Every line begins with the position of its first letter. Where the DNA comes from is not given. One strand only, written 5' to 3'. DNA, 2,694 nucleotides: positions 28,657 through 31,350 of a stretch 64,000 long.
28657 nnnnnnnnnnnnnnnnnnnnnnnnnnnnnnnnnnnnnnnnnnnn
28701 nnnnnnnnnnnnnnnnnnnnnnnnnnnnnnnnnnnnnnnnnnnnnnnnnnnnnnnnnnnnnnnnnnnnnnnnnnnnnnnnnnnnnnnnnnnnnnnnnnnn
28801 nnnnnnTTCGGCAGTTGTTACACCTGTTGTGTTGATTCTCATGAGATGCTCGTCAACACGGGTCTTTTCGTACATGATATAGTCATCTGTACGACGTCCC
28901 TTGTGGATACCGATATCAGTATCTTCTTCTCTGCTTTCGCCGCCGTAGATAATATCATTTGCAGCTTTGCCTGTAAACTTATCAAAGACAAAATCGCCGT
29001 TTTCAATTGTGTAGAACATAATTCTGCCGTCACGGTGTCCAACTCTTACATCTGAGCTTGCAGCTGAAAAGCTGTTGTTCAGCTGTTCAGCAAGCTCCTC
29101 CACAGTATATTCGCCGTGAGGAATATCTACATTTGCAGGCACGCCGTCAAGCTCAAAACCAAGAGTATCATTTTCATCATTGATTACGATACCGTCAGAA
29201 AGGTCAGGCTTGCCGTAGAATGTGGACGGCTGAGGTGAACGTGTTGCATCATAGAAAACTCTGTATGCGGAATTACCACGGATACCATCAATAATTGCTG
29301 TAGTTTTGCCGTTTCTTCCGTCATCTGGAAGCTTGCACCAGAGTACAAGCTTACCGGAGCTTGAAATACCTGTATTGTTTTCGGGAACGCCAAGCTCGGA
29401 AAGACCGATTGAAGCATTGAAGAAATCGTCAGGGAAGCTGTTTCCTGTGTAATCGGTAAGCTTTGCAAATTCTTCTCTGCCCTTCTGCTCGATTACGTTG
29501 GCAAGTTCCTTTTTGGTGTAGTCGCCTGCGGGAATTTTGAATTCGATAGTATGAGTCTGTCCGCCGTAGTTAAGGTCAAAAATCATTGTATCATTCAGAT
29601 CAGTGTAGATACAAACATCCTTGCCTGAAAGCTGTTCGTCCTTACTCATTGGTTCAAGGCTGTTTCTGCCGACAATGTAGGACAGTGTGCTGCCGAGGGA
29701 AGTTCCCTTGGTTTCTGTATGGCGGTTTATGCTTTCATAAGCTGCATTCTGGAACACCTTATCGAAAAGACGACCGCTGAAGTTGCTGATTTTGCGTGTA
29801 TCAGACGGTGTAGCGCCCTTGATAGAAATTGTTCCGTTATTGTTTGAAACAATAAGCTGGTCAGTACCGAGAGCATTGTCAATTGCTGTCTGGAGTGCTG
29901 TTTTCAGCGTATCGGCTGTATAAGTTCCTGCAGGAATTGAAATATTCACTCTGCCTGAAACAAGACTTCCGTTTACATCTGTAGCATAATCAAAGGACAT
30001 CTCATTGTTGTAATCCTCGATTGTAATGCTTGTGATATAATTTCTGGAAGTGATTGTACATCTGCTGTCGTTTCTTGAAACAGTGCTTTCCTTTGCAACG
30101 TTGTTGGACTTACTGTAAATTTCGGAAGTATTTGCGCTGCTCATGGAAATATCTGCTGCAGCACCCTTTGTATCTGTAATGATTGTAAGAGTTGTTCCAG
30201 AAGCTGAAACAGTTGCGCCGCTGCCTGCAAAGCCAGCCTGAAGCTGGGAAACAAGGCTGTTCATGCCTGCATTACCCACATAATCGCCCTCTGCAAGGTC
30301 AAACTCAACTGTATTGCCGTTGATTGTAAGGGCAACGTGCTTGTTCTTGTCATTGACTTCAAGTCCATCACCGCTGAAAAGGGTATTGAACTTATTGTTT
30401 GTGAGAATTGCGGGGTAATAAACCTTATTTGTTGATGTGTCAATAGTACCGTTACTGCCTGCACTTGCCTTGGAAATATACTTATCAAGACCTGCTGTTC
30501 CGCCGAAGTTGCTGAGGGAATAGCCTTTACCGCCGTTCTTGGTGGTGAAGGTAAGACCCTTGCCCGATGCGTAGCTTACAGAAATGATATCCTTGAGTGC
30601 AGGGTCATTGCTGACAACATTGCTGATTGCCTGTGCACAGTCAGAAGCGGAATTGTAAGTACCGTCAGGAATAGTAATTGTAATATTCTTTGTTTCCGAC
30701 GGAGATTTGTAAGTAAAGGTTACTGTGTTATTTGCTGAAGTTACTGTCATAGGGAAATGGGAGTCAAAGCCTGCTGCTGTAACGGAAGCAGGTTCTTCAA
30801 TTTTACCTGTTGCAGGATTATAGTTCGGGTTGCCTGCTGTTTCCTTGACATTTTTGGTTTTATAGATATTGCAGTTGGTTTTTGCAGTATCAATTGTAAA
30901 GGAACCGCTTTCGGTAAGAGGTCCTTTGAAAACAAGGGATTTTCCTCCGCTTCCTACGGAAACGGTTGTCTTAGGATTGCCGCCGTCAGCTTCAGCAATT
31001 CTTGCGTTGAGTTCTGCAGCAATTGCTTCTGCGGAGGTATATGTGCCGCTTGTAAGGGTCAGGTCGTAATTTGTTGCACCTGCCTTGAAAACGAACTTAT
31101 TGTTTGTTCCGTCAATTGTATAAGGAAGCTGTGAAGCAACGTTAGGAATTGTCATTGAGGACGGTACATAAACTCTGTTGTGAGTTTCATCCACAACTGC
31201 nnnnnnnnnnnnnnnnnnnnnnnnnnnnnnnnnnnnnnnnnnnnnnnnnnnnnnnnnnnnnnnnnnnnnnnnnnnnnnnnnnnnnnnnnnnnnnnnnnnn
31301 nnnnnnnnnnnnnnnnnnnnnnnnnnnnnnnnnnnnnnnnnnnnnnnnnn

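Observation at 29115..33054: The flagellin outer region is built from about 11 divergent tandem modules sharing a P-x-G-x-Y-T ... L ... L-N signature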

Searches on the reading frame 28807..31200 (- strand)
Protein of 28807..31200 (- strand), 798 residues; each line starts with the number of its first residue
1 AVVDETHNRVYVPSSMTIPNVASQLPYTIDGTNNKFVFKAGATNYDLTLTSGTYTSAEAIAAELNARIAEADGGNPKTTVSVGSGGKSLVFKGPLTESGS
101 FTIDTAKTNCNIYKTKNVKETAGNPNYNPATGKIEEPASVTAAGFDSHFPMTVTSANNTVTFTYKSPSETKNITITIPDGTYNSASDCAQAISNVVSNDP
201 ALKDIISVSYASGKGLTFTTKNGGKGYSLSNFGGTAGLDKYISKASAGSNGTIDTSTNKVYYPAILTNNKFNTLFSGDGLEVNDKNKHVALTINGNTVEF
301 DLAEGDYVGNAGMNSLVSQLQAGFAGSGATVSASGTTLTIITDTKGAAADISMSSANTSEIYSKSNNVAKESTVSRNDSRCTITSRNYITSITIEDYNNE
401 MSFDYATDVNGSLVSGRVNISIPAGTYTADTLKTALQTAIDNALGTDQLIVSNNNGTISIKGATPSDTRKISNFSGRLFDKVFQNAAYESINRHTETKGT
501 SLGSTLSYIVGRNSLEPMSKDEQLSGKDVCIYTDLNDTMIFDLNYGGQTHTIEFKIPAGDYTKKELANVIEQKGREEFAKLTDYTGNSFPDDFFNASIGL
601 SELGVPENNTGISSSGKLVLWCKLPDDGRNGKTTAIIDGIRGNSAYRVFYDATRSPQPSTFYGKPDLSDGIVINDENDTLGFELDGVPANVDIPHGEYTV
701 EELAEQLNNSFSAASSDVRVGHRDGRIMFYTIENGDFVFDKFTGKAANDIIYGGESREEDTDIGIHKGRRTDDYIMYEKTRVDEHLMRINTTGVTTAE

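Call 46: find_related_loci(query=A3, collection=genome_contigs, flank=8000)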
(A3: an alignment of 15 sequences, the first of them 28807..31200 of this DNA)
Query A3 (798 aa) in genome_contigs; peptide patterns used: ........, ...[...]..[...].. (x = any residue, [..] = any of these).
63 stretches matched a pattern; 41 encode a relative of the query (tblastn E <= 1e-3); 39 distinct loci.
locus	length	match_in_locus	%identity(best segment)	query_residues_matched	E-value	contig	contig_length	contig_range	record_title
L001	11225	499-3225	85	1-798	0e+0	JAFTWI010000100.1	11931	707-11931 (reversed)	MAG: Oscillospiraceae bacterium isolate RGIG4209 Roe_deer_Colon-3__c225607, whole genome shotgun sequence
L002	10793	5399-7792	85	1-798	0e+0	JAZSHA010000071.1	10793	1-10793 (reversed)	MAG: Oscillospiraceae bacterium isolate T1900044576_TS20190042.MAGScoT_cleanbin_000063 SGB_502_k141_1067492, whole genom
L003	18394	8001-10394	90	1-798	0e+0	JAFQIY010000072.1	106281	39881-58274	MAG: Oscillospiraceae bacterium isolate RGIG1862 Goat_Cecum-6__c836669, whole genome shotgun sequence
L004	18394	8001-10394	89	1-798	0e+0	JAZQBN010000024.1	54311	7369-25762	MAG: Oscillospiraceae bacterium isolate T1900044641_TS20190107.MAGScoT_cleanbin_000003 SGB_1251_k141_679694, whole genom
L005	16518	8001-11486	65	1-797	0e+0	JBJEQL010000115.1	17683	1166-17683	MAG: Oscillospiraceae bacterium isolate PUUB39_bin.016 NODE_1995_length_17683_cov_7.520876, whole genome shotgun sequenc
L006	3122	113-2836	66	1-798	0e+0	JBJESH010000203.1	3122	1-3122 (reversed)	MAG: Oscillospiraceae bacterium isolate PUUB25_bin.028 NODE_37357_length_3122_cov_5.530160, whole genome shotgun sequenc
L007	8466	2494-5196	64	1-798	0e+0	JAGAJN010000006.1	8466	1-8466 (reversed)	MAG: Oscillospiraceae bacterium isolate RGIG8500 Water_deer_Cecum-1__c30641, whole genome shotgun sequence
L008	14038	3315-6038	64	1-798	0e+0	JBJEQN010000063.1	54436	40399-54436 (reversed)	MAG: Oscillospiraceae bacterium isolate SARD13_bin.033 NODE_276_length_54436_cov_9.890219, whole genome shotgun sequence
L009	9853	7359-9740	65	1-798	0e+0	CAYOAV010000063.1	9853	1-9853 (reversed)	MAG TPA_asm: uncultured Ruminococcus sp. isolate SRP225648_co1_575 genome assembly, contig: NODE_17728_length_9853_cov_2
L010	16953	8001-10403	64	1-798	0e+0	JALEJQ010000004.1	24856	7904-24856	MAG: Oscillospiraceae bacterium isolate SUG65 k141_1625867, whole genome shotgun sequence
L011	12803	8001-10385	64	1-798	0e+0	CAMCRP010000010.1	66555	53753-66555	MAG: uncultured Ruminococcus sp. isolate SRR17382099_bin.44_metaWRAP_v1.3_MAG genome assembly, contig: ERZ10544625.206,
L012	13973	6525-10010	69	1-798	0e+0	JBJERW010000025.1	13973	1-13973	MAG: Huintestinicola sp. isolate PUUB48_bin.018 NODE_2030_length_13973_cov_13.525363, whole genome shotgun sequence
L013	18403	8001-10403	55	1-798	0e+0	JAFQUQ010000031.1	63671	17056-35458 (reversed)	MAG: Oscillospiraceae bacterium isolate RGIG2166 Goat_Colon.Co__c1134623, whole genome shotgun sequence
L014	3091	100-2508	52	1-798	0e+0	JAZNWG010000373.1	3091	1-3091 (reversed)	MAG: Oscillospiraceae bacterium isolate T1900044784_TS20190250.MAGScoT_cleanbin_000064 SGB_2603_k141_693492, whole genom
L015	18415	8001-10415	53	1-797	0e+0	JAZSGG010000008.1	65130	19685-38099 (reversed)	MAG: Oscillospiraceae bacterium isolate T1900044579_TS20190045.MAGScoT_cleanbin_000006 SGB_546_k141_567205, whole genome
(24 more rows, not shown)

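Call 47: predict_structure(alignment_id=A3)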
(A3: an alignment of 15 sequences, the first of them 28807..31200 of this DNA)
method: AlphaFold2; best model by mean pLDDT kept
length: 798 residues; sequences in the alignment: 15
mean_pLDDT: 75.9   pTM: 0.36
mean pLDDT of the five models: 75.9, 74.9, 74.2, 73.9, 73.4
residues with pLDDT >= 90: 149; 70-90: 450; 50-70: 105; < 50: 94
segments of 3 or more residues with pLDDT < 50: 117-121, 363-378, 493-504, 627-633, 653-655, 753-798
pLDDT, mean of each block of 10 residues (from residue 1): 68 79 81 89 89 90 93 86 82 79 84 62 61 73 78 87 87 91 91 92 90 84 80 77 55 55 80 79 88 87 88 90 88 82 78 83 43 39 82 86 81 78 94 96 88 90 77 82 74 37 54 76 78 84 80 88 92 90 76 83 59 76 59 60 76 57 78 85 77 89 88 83 81 67 74 43 30 38 36 26
secondary structure, 60 per line:
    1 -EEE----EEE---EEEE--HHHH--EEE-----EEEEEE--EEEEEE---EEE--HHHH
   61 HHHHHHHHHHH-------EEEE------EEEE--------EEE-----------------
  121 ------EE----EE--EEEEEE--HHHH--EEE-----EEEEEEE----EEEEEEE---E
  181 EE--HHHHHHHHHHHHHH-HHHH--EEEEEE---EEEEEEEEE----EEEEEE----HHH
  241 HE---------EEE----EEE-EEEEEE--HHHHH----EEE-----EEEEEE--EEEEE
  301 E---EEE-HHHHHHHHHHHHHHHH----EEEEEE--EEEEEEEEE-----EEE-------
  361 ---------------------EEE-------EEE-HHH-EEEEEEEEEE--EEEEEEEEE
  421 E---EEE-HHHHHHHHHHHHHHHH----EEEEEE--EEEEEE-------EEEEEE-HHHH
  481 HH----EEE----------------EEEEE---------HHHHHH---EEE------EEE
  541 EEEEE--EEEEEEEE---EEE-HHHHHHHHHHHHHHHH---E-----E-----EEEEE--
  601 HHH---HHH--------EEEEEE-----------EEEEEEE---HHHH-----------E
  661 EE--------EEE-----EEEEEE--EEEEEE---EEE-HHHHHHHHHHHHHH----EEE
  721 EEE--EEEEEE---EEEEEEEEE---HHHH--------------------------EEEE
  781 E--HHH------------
elements in order (helices of 4 or more, strands of 3 or more residues): E2-4 E9-11 E15-18 H21-24 E27-29 E35-40 E43-48 E52-54 H57-71 E79-82 E89-92 E101-103 E137-142 H145-148 E151-153 E159-165 E170-176 E180-182 H185-198 H200-203 E206-211 E215-223 E228-233 H238-241 E252-254 E259-261 E263-268 H271-275 E280-282 E288-293 E296-301 E305-307 H309-324 E329-334 E337-345 E351-353 E382-384 E392-394 E400-409 E412-421 E425-427 H429-444 E449-454 E457-462 E470-475 H477-482 E487-489 E506-510 H520-525 E529-531 E538-545 E548-555 E559-561 H563-578 E594-598 E618-623 E635-641 H645-648 E660-662 E671-673 E679-684 E687-692 E696-698 H700-713 E718-723 E726-731 E735-743 H747-750 E777-781

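Call 52: fold_search(model_id=the predicted structure, library=pdb)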
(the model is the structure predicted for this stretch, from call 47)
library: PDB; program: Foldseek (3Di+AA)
matches with E <= 10: 612; with E <= 0.001: 2
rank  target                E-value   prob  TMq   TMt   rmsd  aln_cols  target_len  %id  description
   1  6iwy                  5.7e-05  0.99  0.11  0.21  24.3       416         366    8  Crystal structure of the flagellar cap protein FliD from Helicobacter pylori (released 2019-05-22)
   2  6zqk_A                3.6e-04  0.20  0.07  0.11  27.1       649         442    9  HER2-binding scFv-Fab fusion 841 (released 2021-06-30)
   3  2h6o_A                1.4e-03  0.18  0.08  0.12  27.8       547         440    8  Epstein Barr Virus Major Envelope Glycoprotein (released 2006-10-31)
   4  9n8h_A                1.6e-03  1.00  0.11  0.23   3.4       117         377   15  In situ sheathed flagellar filament of Vibrio cholerae resolved with helical reconstruction. (released 2025-09-24)
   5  9ma0_A                2.3e-03  0.08  0.06  0.09  26.5       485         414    8  Cryo-EM structure of EBV gp350 D123 in complex with neutralizing antibody 4A11 (released 2026-03-18)
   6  8sgn_G                3.2e-03  0.11  0.06  0.11  24.7       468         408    9  Crystal structure of Epstein-Barr virus glycoprotein 350 (gp350) in complex with Cy651H02, a monoclonal antibody isola (released 2024-04-17)
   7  9n8a_A1               4.2e-03  1.00  0.12  0.23  14.8       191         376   13  In situ structure of the sheathed FlaD flagellar filament in Vibrio cholerae (released 2025-09-24)
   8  9pf9_G                4.2e-03  0.12  0.07  0.11  25.2       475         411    9  X-ray crystal structure of ATX-350-2 Fab bound to Epstein-Barr virus glycoprotein 350 (released 2025-12-24)
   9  6ap4_P                7.2e-03  0.11  0.09  0.13  18.5       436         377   11  Crystal structure of the DNA polymerase III subunit beta from Acinetobacter baumannii (released 2017-12-20)
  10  9p7r_A1               1.2e-02  1.00  0.11  0.23  10.3       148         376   12  In situ structure of the sheathed FlaB flagellar filament in Vibrio cholerae (released 2025-09-24)
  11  6w41_H                1.5e-02  0.16  0.06  0.17  17.6       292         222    8  Crystal structure of SARS-CoV-2 receptor binding domain in complex with human antibody CR3022 (released 2020-03-25)
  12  6ap4_F                1.5e-02  0.06  0.08  0.11  17.4       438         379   11  Crystal structure of the DNA polymerase III subunit beta from Acinetobacter baumannii (released 2017-12-20)
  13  6ap4_A                2.6e-02  0.08  0.09  0.14  17.6       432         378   12  Crystal structure of the DNA polymerase III subunit beta from Acinetobacter baumannii (released 2017-12-20)
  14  4nx9                  2.8e-02  0.75  0.08  0.17  11.9       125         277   16  Crystal structure of Pseudomonas aeruginosa flagellin FliC (released 2014-01-29)
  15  7lo8_H                2.8e-02  0.11  0.07  0.16  18.7       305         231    7  NorA in complex with Fab36 (released 2022-04-20)
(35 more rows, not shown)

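Call 70: fold_search(model_id=the predicted structure, library=viral)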
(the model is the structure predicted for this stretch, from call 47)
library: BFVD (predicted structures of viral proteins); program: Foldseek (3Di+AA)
matches with E <= 10: 760; with E <= 0.001: 22
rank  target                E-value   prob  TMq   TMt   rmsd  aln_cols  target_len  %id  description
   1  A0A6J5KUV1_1          5.7e-09  0.98  0.13  0.09  31.4      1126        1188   10  Baseplate protein J-like [uncultured Caudovirales phage]
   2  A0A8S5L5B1            1.6e-08  0.96  0.10  0.08  40.9      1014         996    9  Putative penton capsid protein [MELD virus sp.]
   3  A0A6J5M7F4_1          8.9e-08  0.91  0.11  0.10  33.4       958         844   11  Uncharacterized protein [uncultured Caudovirales phage]
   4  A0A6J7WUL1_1          1.9e-06  0.92  0.14  0.10  33.5       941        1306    9  Baseplate protein J-like [uncultured Caudovirales phage]
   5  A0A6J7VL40            6.2e-06  0.33  0.07  0.09  56.1       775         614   11  Uncharacterized protein [uncultured Caudovirales phage]
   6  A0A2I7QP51            5.6e-05  0.77  0.09  0.06  24.7       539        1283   13  (no name in the UniProt tables at hand)
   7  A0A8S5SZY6            8.2e-05  0.95  0.09  0.07  23.9       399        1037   13  Tail sheath protein [Myoviridae sp. ctWb16]
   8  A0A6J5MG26            1.1e-04  0.91  0.12  0.21  29.0       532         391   11  Uncharacterized protein [uncultured Caudovirales phage]
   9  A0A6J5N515            1.2e-04  0.69  0.10  0.13  33.2       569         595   13  Uncharacterized protein [uncultured Caudovirales phage]
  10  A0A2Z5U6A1            1.5e-04  0.57  0.09  0.10  25.0       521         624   10  Glycoprotein [Rhinolophus gammaherpesvirus 1]
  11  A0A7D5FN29            1.6e-04  0.23  0.09  0.09  33.6       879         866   10  Tail tubular protein B [Escherichia virus LS2]
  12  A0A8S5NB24            2.0e-04  0.99  0.11  0.13  16.9       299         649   13  Sheath tube [Myoviridae sp. ctT3B27]
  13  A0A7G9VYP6            3.3e-04  0.96  0.10  0.09  14.9       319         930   10  Tail tubular protein B [Acinetobacter phage Aristophanes]
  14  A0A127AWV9            3.7e-04  1.00  0.12  0.47  22.1       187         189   17  Uncharacterized protein [Bacillus phage SP-15]
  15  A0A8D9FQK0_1          3.7e-04  0.25  0.10  0.09  31.4       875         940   10  PE-PGRS family protein PE_PGRS18 [uncultured marine phage]
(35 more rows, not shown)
